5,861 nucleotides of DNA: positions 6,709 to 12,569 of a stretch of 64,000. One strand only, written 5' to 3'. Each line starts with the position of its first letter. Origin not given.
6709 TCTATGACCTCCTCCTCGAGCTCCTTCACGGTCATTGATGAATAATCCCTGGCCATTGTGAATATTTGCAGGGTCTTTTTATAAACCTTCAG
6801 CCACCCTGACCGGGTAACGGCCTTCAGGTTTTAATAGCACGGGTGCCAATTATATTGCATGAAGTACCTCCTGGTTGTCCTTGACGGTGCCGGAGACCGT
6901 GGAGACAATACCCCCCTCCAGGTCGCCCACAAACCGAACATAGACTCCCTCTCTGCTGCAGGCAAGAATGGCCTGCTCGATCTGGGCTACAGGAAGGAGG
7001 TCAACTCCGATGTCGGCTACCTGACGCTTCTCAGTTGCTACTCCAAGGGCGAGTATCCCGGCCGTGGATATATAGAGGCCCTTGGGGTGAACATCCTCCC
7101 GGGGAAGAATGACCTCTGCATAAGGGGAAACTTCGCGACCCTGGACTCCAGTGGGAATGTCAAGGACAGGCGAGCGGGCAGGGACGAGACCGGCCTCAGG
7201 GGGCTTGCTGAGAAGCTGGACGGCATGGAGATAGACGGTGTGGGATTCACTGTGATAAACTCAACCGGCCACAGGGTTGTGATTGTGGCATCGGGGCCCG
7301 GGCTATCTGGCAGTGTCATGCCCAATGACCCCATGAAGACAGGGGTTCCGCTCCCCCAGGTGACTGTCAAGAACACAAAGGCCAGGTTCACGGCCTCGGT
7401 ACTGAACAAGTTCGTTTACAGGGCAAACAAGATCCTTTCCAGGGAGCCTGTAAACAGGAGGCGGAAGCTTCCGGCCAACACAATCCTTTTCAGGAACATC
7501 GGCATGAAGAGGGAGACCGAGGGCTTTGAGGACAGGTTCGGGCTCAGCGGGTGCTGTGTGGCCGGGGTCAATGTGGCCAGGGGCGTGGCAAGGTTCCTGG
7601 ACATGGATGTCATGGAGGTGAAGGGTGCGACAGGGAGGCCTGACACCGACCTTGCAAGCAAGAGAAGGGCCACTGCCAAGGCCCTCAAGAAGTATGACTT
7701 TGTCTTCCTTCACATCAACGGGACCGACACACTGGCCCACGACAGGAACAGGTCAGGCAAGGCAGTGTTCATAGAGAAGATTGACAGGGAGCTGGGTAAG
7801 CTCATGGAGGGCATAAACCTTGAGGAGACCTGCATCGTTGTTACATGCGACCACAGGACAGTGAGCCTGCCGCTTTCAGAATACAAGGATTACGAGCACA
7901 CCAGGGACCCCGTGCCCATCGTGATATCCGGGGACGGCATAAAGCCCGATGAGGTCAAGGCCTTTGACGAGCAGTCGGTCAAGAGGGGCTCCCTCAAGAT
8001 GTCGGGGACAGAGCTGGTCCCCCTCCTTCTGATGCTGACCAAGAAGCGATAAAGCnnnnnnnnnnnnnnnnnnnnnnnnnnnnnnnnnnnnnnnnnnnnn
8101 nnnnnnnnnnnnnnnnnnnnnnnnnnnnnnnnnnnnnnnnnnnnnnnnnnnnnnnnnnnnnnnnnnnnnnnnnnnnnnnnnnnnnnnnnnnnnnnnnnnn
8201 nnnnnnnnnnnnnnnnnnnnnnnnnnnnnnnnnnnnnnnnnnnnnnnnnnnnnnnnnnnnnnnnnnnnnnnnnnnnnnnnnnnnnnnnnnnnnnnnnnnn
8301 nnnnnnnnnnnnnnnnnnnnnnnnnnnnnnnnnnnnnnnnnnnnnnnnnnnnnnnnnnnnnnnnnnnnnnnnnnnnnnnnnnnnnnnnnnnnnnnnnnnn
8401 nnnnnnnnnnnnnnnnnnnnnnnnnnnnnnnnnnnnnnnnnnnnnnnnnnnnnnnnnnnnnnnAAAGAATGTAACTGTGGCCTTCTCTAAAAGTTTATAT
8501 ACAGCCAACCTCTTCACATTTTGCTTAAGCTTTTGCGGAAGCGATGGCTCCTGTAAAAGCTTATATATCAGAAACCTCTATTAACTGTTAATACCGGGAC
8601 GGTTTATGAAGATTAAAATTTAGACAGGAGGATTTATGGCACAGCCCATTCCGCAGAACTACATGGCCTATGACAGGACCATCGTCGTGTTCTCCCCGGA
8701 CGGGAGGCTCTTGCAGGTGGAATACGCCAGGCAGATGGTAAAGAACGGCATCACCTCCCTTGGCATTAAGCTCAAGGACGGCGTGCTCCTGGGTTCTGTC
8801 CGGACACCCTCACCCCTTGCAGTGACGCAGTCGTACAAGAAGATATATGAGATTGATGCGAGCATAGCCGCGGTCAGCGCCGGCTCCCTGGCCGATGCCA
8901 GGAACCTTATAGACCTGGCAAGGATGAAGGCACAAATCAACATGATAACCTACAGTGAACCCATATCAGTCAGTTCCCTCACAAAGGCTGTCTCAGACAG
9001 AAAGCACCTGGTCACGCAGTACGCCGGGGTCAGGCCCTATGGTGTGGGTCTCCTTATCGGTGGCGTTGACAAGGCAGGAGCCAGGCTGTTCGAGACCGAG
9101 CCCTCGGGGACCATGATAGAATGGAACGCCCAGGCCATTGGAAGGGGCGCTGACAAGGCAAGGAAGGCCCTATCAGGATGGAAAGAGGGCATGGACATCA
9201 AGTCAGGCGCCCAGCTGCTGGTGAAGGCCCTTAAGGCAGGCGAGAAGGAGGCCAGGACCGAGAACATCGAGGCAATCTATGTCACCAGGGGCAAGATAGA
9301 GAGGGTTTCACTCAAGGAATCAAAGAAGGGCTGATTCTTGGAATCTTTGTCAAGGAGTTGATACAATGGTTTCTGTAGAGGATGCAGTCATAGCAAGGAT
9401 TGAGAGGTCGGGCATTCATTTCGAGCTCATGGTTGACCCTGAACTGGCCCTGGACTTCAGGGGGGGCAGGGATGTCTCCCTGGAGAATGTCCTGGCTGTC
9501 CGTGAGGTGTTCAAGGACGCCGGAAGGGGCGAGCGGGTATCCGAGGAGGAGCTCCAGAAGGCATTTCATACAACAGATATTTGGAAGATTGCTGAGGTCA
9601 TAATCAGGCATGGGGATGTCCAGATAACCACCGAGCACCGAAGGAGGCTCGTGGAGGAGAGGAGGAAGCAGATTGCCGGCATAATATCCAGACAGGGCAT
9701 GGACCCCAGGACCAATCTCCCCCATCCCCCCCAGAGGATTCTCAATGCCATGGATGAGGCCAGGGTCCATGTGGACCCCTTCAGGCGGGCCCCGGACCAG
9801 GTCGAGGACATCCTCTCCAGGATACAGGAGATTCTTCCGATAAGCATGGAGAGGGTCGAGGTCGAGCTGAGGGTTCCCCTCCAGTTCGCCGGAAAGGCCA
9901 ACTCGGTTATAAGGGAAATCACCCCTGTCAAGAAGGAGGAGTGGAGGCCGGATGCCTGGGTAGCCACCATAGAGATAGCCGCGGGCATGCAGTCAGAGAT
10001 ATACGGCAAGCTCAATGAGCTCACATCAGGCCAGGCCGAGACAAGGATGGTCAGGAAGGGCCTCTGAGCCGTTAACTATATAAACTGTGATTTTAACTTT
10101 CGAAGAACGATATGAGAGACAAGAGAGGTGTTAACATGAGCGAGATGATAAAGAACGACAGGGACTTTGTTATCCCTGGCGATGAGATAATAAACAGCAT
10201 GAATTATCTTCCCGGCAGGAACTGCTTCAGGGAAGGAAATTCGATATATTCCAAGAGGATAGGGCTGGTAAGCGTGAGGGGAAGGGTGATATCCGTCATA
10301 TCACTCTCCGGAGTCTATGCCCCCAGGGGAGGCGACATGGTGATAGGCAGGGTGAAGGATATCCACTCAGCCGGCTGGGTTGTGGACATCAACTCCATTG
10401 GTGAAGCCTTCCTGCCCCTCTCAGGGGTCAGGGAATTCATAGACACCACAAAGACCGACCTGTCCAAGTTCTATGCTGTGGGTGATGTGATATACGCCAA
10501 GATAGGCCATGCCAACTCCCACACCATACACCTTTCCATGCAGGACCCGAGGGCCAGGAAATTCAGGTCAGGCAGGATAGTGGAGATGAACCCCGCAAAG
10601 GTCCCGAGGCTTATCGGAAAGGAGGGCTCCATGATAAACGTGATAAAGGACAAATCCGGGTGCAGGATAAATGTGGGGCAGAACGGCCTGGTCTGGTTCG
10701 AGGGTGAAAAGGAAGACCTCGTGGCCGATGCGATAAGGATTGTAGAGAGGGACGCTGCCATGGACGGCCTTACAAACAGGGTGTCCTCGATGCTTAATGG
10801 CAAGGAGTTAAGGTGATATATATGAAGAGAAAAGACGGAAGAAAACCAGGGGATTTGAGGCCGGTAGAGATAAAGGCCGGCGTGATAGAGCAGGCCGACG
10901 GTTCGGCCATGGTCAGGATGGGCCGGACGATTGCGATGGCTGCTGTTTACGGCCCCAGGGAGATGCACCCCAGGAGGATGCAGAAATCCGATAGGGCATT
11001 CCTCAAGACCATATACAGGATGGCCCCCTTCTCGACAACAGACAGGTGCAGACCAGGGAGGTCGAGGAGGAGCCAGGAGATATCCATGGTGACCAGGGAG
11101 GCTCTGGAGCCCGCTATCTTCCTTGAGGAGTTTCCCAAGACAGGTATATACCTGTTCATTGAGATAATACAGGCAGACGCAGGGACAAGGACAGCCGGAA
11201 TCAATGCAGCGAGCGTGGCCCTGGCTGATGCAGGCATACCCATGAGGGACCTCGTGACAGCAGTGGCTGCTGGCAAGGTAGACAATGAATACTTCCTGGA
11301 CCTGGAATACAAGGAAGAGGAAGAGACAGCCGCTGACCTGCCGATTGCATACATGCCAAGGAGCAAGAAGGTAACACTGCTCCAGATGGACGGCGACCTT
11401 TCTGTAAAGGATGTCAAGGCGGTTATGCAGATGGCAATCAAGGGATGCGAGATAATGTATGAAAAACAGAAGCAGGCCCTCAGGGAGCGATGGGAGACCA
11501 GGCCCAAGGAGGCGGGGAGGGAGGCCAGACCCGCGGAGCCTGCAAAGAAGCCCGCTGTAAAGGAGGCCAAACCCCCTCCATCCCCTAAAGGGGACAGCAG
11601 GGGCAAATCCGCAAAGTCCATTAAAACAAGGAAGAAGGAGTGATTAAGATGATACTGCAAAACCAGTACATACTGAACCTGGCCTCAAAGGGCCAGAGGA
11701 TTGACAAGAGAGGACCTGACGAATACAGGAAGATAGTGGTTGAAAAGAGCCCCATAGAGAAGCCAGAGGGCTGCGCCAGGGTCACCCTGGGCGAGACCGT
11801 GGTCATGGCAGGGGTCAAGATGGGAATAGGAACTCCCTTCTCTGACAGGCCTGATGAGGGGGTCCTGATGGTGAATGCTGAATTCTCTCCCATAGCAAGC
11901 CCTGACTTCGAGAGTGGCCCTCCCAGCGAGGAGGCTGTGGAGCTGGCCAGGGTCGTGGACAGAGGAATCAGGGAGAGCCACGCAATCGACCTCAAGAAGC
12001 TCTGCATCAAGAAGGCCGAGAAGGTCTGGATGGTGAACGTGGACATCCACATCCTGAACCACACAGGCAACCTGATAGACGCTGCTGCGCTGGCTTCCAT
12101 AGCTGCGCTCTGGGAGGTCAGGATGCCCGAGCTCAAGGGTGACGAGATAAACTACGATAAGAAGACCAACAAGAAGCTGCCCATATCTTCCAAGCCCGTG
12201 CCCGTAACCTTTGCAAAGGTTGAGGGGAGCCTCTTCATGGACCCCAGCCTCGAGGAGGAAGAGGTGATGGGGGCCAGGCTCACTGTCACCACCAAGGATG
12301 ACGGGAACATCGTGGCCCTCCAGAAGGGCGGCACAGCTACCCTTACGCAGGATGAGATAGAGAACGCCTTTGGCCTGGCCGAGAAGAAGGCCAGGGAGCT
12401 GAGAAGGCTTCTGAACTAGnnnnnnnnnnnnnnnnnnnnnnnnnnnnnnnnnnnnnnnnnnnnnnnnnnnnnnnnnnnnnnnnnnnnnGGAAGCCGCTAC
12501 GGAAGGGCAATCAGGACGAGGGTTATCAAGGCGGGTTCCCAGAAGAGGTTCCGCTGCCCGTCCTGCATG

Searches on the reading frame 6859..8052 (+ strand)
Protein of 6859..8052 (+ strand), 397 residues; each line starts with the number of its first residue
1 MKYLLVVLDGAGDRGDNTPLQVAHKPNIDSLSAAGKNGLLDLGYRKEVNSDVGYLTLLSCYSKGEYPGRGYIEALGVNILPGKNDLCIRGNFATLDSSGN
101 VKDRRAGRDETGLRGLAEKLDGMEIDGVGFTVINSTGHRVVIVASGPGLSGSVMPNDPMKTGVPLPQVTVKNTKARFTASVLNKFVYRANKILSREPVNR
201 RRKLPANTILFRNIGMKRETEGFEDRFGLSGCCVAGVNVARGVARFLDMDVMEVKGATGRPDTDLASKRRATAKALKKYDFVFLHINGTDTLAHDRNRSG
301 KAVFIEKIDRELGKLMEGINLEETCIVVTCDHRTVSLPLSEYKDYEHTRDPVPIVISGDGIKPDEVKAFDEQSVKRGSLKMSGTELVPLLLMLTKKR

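Call 61: search_protein_families(library=pfam, proteins=[window:6859-8052:+], max_evalue=0.001)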
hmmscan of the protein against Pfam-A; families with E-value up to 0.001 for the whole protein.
window:6859-8052:+ (397 aa): 3 families
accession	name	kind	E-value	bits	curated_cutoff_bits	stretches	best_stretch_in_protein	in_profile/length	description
PF01676.23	Metalloenzyme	-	6.8e-43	147.4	24.3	1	1-387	1-246/252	Metalloenzyme superfamily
PF10143.14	PhosphMutase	-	2e-28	99.8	21.5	1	45-199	15-170/170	2,3-bisphosphoglycerate-independent phosphoglycerate mutase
PF01663.27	Phosphodiest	-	0.00022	21.4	23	1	271-338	157-225/342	Type I phosphodiesterase / nucleotide pyrophosphatase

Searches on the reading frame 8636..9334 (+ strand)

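Call 62: search_protein_families(library=pfam, proteins=[window:8636-9334:+], max_evalue=0.001)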
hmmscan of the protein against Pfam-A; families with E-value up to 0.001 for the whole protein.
window:8636-9334:+ (232 aa): 2 families
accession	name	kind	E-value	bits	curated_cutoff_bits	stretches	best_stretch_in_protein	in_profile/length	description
PF00227.31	Proteasome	-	6.5e-45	153.6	22.4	1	35-212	1-185/189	Proteasome subunit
PF10584.14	Proteasome_A_N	-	2.5e-11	43.5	27.7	1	12-32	1-21/23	Proteasome subunit A N-terminal signature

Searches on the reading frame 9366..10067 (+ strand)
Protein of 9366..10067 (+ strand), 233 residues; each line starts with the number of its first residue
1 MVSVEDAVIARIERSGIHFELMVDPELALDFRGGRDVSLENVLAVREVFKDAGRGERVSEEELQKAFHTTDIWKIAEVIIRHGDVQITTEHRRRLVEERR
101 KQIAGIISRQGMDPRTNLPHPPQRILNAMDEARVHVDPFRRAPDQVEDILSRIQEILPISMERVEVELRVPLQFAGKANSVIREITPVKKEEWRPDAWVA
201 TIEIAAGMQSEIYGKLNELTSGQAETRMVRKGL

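Call 62: search_protein_families(library=pfam, proteins=[window:9366-10067:+], max_evalue=0.001)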
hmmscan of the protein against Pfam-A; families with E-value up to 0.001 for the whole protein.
window:9366-10067:+ (233 aa): 3 families
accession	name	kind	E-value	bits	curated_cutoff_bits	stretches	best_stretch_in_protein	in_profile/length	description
PF01172.24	SBDS_N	-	6.1e-23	81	24.6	1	7-93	2-88/88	Shwachman-Bodian-Diamond syndrome (SBDS) N-terminal domain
PF09377.16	SBDS_domain_II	-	2e-19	69.7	27.2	1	101-161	1-61/62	SBDS protein, domain II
PF20268.4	SBDS_C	-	1.2e-13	51.2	27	1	165-228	2-68/71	SBDS protein, C-terminal domain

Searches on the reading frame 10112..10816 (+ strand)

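Call 62: search_protein_families(library=pfam, proteins=[window:10112-10816:+], max_evalue=0.001)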
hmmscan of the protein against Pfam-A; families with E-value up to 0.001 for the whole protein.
window:10112-10816:+ (234 aa): 6 families
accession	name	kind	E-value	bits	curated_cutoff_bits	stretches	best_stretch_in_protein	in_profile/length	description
PF21266.3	RRP4_S1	-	5.2e-10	39.8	27.3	1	69-131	2-71/73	RRP4, S1 domain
PF00013.35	KH_1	-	8.8e-08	32.2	21.5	1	158-211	5-64/66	KH domain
PF21262.3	RRP40_S1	-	1.2e-06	28.8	27.1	1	69-137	1-65/83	Exosome complex component RRP40, S1 domain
PF22625.2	ECR1_N_2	-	4.1e-06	26.9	27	1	17-65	1-50/51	Exosome RNA binding protein RRP4 N-terminal domain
PF15985.11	KH_6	-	4.5e-05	24.1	27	1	154-200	1-45/47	KH domain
PF14382.12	ECR1_N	-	5.5e-05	23.3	27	1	19-55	1-37/38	Exosome complex exonuclease RRP4 N-terminal region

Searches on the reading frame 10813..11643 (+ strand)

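Call 62: search_protein_families(library=pfam, proteins=[window:10813-11643:+], max_evalue=0.001)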
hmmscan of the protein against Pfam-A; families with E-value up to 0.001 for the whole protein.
window:10813-11643:+ (276 aa): 2 families
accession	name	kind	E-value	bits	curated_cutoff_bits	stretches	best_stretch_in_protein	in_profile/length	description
PF01138.27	RNase_PH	-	1.4e-34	119.8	25.5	1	15-143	2-130/130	3' exoribonuclease family, domain 1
PF03725.20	RNase_PH_C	-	2.1e-12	47.2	20.8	1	146-211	1-67/67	3' exoribonuclease family, domain 2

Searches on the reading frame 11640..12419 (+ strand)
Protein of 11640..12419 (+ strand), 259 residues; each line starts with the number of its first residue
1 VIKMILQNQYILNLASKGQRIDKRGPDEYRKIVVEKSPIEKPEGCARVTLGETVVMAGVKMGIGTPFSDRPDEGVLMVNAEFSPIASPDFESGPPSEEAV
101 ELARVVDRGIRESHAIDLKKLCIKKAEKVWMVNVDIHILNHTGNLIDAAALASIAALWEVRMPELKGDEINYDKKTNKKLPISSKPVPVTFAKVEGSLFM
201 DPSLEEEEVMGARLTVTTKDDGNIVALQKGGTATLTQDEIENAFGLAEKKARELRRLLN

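Call 64: search_protein_families(library=pfam, proteins=[window:11640-12419:+], max_evalue=0.001)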
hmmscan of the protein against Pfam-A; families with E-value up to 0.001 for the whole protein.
window:11640-12419:+ (259 aa): 2 families
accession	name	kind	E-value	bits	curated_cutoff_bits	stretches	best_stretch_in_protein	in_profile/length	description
PF01138.27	RNase_PH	-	8.4e-31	107.5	25.5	1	28-163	1-130/130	3' exoribonuclease family, domain 1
PF03725.20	RNase_PH_C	-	5.7e-16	58.7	20.8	1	186-249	3-66/67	3' exoribonuclease family, domain 2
